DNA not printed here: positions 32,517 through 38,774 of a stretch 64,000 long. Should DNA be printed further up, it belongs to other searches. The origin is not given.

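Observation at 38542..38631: (GTGGTGC)x8 heptanucleotide repeat abutting a promoter-like element in the leader of giant gene A only; a candidate contingency (phase-variable) locus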

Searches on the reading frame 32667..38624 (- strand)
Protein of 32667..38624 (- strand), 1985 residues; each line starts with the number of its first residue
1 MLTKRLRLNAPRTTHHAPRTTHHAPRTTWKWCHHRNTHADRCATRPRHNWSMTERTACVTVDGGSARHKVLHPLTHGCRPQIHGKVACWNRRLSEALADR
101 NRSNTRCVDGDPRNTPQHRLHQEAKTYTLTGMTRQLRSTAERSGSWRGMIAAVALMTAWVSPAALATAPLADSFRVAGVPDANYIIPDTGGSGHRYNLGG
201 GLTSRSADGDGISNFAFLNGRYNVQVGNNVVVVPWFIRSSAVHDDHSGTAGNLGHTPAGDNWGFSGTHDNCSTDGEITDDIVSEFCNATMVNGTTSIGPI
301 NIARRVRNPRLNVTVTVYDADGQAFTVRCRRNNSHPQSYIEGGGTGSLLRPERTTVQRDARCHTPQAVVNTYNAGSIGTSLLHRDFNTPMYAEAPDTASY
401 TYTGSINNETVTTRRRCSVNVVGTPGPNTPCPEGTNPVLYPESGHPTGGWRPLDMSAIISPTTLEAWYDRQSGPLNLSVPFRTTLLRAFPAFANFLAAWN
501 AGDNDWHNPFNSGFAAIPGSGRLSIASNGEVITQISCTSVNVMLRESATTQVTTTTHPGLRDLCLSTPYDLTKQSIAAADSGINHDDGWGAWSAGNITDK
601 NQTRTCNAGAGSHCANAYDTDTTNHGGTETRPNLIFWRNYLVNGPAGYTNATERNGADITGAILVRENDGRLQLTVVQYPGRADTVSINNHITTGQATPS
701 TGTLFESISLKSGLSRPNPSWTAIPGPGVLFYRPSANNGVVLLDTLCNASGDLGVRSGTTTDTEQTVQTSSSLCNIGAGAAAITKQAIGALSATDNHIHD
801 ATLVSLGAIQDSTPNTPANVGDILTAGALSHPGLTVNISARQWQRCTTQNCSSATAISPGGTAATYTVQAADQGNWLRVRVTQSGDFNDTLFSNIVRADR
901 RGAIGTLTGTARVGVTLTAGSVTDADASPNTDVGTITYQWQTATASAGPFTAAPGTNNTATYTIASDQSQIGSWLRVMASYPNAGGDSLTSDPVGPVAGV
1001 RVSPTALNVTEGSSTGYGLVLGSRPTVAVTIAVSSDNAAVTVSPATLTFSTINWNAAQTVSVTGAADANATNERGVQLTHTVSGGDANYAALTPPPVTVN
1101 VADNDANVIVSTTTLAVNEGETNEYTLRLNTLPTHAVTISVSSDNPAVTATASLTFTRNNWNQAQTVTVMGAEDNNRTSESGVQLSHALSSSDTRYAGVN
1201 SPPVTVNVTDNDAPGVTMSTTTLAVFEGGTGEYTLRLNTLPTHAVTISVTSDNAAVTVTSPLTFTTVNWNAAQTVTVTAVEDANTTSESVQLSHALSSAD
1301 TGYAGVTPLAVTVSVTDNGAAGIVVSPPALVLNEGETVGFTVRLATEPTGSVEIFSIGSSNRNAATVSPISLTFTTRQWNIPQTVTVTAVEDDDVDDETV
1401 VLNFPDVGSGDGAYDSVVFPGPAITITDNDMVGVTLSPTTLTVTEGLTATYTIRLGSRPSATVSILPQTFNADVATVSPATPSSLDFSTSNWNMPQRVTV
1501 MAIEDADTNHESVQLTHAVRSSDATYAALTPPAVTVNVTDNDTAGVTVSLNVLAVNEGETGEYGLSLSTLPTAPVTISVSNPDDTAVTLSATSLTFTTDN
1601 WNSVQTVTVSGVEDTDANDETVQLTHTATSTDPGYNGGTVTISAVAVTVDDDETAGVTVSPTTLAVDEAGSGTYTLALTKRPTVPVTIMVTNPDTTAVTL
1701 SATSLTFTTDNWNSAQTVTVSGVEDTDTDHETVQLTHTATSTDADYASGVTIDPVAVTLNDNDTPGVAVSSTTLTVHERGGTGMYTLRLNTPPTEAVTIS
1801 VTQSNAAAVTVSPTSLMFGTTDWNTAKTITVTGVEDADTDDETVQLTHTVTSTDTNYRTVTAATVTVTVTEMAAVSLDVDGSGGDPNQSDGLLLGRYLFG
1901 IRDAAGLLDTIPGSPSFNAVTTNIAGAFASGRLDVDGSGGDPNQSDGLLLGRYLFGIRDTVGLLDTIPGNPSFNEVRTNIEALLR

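Call 11: search_protein_families(library=pfam, proteins=[window:32667-38624:-], max_evalue=0.01)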
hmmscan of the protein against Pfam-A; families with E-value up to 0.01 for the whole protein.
window:32667-38624:- (1985 aa): 1 family
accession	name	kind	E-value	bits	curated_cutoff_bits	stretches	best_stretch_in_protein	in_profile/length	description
PF17766.7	fn3_6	-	1e-09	38.9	26.4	0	1034-1072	41-79/99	Fibronectin type-III domain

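Call 26: list_cluster_members(proteins=[window:32670-38624:-, window:32670-38471:-, window:32670-38231:-, window:32670-38180:-, window:45509-51097:-, window:45509-51001:-, window:45509-50869:-, window:45509-50770:-, window:39209-44938:-, window:39209-44926:-])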
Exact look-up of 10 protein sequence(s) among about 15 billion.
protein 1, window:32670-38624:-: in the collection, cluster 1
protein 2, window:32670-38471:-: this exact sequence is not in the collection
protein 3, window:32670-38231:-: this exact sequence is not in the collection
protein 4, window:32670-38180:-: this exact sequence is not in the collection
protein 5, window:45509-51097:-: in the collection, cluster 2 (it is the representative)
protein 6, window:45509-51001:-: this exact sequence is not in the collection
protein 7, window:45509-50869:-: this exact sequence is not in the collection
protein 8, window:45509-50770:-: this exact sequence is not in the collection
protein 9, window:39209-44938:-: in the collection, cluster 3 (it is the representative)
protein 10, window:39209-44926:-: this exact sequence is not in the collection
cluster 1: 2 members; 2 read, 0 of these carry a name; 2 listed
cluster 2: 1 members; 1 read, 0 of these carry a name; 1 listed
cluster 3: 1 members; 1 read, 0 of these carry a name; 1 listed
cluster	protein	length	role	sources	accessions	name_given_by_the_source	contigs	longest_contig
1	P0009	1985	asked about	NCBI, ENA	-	-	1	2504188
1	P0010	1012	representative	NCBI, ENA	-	-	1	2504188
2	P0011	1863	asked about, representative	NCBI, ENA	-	-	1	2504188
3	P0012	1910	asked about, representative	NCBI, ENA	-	-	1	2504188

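Call 34: find_encoding_contigs(protein=P0010, flank=10000, max_places=4)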
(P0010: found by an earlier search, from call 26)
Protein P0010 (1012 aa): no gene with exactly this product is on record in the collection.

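Call 55: search_protein_families(library=ncbifam, proteins=[window:32670-38624:-], max_evalue=0.1)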
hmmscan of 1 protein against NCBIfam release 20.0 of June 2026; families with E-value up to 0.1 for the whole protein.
window:32670-38624:- (1985 aa): 1 family
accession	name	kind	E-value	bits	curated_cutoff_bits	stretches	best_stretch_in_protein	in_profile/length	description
TIGR02828.1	TIGR02828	hypoth_equivalog_domain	0.093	12.6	154.4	0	1517-1587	105-175/188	putative membrane fusion protein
